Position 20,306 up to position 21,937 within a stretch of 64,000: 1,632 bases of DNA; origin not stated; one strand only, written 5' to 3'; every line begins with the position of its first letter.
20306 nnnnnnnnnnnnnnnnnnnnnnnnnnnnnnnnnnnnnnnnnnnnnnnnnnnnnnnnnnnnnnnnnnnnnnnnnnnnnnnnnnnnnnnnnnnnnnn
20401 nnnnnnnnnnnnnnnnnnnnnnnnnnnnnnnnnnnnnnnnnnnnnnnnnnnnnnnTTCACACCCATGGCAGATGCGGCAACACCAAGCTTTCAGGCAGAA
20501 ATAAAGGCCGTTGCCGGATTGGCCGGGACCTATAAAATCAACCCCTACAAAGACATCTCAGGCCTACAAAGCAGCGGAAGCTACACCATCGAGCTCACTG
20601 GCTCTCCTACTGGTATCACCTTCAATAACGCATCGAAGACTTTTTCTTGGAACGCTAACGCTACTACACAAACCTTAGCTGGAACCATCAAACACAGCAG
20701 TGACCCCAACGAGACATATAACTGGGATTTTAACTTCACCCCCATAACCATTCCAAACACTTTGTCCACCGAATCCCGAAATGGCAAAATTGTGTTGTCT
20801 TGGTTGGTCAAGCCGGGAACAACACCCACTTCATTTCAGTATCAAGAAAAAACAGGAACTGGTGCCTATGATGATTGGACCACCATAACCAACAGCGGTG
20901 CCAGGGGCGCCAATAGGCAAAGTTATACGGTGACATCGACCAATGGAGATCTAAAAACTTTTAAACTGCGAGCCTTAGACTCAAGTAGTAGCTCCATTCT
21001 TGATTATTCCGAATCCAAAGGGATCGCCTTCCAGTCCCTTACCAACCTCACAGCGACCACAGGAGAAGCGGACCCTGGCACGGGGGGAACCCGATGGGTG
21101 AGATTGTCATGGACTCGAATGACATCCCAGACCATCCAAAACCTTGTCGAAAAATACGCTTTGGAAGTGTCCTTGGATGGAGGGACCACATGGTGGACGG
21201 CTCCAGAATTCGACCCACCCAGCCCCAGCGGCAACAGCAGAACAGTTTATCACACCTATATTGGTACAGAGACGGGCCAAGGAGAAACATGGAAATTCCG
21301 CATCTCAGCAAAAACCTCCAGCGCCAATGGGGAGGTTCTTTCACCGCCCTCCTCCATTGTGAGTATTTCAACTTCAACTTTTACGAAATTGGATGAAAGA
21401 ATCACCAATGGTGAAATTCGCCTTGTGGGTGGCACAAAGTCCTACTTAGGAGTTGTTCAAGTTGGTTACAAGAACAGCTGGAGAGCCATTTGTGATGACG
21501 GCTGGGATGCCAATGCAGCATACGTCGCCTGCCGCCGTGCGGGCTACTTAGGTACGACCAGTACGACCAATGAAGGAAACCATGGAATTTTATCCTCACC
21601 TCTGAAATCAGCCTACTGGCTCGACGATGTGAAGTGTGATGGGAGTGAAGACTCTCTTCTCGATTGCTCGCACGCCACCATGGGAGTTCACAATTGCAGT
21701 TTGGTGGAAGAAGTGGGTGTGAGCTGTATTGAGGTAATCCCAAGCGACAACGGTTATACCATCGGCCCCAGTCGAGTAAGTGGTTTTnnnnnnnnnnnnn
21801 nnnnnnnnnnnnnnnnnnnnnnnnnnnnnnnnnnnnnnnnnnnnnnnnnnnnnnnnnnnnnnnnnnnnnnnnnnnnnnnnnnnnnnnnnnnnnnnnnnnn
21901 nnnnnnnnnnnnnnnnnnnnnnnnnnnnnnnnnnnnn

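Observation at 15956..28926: Three tandem FN3-stalk lipoproteins, each capped by a metazoan-type SRCR domain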

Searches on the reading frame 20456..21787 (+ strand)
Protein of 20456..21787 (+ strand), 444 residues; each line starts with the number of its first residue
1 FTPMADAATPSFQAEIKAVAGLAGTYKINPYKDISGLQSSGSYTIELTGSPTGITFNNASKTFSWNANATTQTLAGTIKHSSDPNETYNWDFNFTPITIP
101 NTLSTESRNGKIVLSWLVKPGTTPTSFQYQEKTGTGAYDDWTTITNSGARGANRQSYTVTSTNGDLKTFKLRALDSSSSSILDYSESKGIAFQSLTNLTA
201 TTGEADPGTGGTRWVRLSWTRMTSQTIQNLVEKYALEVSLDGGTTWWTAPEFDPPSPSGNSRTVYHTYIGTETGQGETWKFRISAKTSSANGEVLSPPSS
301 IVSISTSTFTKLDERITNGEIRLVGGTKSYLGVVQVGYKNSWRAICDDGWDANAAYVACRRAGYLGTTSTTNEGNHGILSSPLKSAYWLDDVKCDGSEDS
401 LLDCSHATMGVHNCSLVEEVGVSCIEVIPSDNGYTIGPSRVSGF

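Call 10: find_homologous_proteins(query=window:20456-21787:+, max_evalue=0.001)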
Query seq(444 aa) (444 aa): 8 proteins with E <= 0.001 among 7143 candidates.
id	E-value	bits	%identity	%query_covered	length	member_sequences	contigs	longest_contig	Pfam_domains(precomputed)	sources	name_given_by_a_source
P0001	6.5e-58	215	32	25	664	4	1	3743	PF00530.24,PF15494.12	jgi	jgi:deleted-in-malignant-brain-tumors protein 1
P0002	4.1e-43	166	39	23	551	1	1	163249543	PF00530.24,PF15494.12,PF00051.24,PF09272.16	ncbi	ncbi:UNVERIFIED_CONTAM: hypothetical protein K2H54_001698, partial [Gekko kuhli]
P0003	1.6e-39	154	35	25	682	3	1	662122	PF00530.24,PF15494.12,PF09272.16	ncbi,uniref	ncbi:scavenger receptor cysteine-rich domain-containing group B protein-like isoform X1 [Diadema ant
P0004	5.5e-37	146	38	28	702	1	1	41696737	PF00530.24,PF17919.8,PF15494.12,PF17917.8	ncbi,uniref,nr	ncbi:scavenger receptor cysteine-rich domain-containing group B protein-like [Girardinichthys multir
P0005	5.7e-37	146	36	24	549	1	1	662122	PF00530.24,PF15494.12,PF09272.16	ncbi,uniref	ncbi:CD5 antigen-like isoform X2 [Diadema antillarum]|uniref:CD5 antigen-like isoform X2 n=1 Tax=Dia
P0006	1.2e-32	132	36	28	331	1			PF00530.24,PF15494.12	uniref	uniref:SRCR domain-containing protein n=1 Tax=Poecilia mexicana TaxID=48701 RepID=A0A3B3WX11_9TELE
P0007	2.3e-22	98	37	28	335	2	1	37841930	PF00530.24,PF15494.12,PF13927.13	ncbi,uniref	ncbi:deleted in malignant brain tumors 1 protein-like, partial [Fundulus heteroclitus]|uniref:delete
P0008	6.1e-19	87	36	24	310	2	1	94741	PF00530.24,PF15494.12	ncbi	ncbi:scavenger receptor cysteine-rich domain-containing group B protein-like, partial [Mustelus aste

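Call 13: find_related_loci(query=A1, collection=genome_contigs, flank=10000)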
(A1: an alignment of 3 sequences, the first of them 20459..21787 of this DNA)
Query A1 (443 aa) in genome_contigs; peptide patterns used: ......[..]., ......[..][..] (x = any residue, [..] = any of these).
124 stretches matched a pattern, but none encodes a relative of the query by tblastn (E <= 1e-3).

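Call 15: find_related_loci(query=A1, collection=metagenome_contigs, flank=10000)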
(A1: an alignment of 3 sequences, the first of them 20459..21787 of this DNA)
Query A1 (443 aa) in metagenome_contigs; peptide patterns used: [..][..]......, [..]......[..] (x = any residue, [..] = any of these).
235 stretches matched a pattern, but none encodes a relative of the query by tblastn (E <= 1e-3).

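Call 51: predict_structure(alignment_id=A4)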
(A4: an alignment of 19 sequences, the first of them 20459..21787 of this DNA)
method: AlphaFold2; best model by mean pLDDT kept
length: 443 residues; sequences in the alignment: 19
mean_pLDDT: 75.0   pTM: 0.59
mean pLDDT of the five models: 75.0, 73.0, 71.6, 70.0, 65.7
residues with pLDDT >= 90: 41; 70-90: 277; 50-70: 90; < 50: 35
segments of 3 or more residues with pLDDT < 50: 1-10, 13-15, 19-21, 206-209, 380-383, 438-443
pLDDT, mean of each block of 10 residues (from residue 1): 35 48 63 57 78 79 78 82 79 70 82 80 88 88 67 74 84 89 88 85 55 80 82 84 74 65 78 74 82 81 69 66 78 84 86 89 74 54 71 89 91 82 72 58 29
secondary structure, 60 per line:
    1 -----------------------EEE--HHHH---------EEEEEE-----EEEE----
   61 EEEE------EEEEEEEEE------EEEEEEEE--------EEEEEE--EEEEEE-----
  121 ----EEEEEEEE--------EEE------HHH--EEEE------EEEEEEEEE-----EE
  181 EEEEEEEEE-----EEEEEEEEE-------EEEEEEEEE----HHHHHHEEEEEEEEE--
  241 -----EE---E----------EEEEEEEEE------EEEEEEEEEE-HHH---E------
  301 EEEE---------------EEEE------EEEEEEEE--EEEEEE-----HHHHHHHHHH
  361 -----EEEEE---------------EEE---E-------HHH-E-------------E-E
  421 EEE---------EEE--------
elements in order: E24-26 H29-32 E42-47 E53-56 E61-64 E71-79 E86-93 E102-107 E110-115 E125-132 E141-143 E155-158 E165-173 E179-189 E195-203 E211-219 H224-229 E230-238 E262-270 E277-286 E301-304 E320-323 E330-337 E340-345 H351-360 E366-370 E386-388 E420-423 E433-435

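Call 55: fold_search(model_id=the predicted structure, library=pdb)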
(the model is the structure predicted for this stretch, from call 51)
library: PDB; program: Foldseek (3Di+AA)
matches with E <= 10: 1902; with E <= 0.001: 378
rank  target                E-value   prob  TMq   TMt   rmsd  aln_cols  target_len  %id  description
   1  7c00                  1.3e-09  1.00  0.23  0.88   1.8       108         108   34  Crystal structure of the SRCR domain of human SCARA5. (released 2020-09-16)
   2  7bzz_A                2.1e-09  1.00  0.23  0.88   1.8       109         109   35  Crystal structure of the SRCR domain of mouse SCARA5 (released 2020-09-16)
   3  1by2                  2.2e-09  1.00  0.23  0.88   1.7       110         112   33  STRUCTURE OF M2BP SCAVENGER RECEPTOR CYSTEINE-RICH DOMAIN (released 1999-05-18)
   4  5e53_A                2.6e-09  1.00  0.24  0.32  18.6       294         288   12  Crystal structure of chicken CNTN1 FN1-FN3 domains (released 2016-08-31)
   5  9fno_E                5.2e-09  1.00  0.23  0.12  19.0       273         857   20  Cryo-EM structure of human CD163 SRCR1-9 in complex with haptoglobin-hemoglobin (released 2025-02-12)
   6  6san_A                7.6e-09  1.00  0.23  0.85   2.2       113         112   37  SALSA / DMBT1 / GP340 SRCR domain 8 soaked in calcium and magnesium (released 2020-03-18)
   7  9fno_F                1.0e-08  1.00  0.23  0.14  17.7       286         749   20  Cryo-EM structure of human CD163 SRCR1-9 in complex with haptoglobin-hemoglobin (released 2025-02-12)
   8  5e7l                  1.4e-08  1.00  0.26  0.34  20.5       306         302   10  Crystal structure of mouse CNTN2 FN1-FN3 domains (released 2016-08-31)
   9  5e53_C                1.5e-08  1.00  0.23  0.32  18.3       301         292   12  Crystal structure of chicken CNTN1 FN1-FN3 domains (released 2016-08-31)
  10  8dps_A                1.8e-08  1.00  0.29  0.41  21.6       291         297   13  The structure of the interleukin 11 signalling complex, truncated gp130 (released 2023-11-29)
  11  7mrs_A                1.9e-08  1.00  0.22  0.28  20.9       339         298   13  Zebrafish CNTN4 APPb complex (released 2022-01-05)
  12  9nb6_C                2.3e-08  1.00  0.26  0.16  23.7       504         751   16  Cryo-EM structure of the CD163/Hp(1-1)Hb complex (released 2025-06-18)
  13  5e4q                  2.4e-08  1.00  0.22  0.31  19.4       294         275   12  Crystal structure of mouse CNTN3 FN1-FN3 domains (released 2016-08-31)
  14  7mro                  2.7e-08  1.00  0.24  0.30  19.6       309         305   12  Zebrafish CNTN4 FN1-FN3 domains (released 2022-01-05)
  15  5e53_D                3.4e-08  1.00  0.24  0.30  19.5       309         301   12  Crystal structure of chicken CNTN1 FN1-FN3 domains (released 2016-08-31)
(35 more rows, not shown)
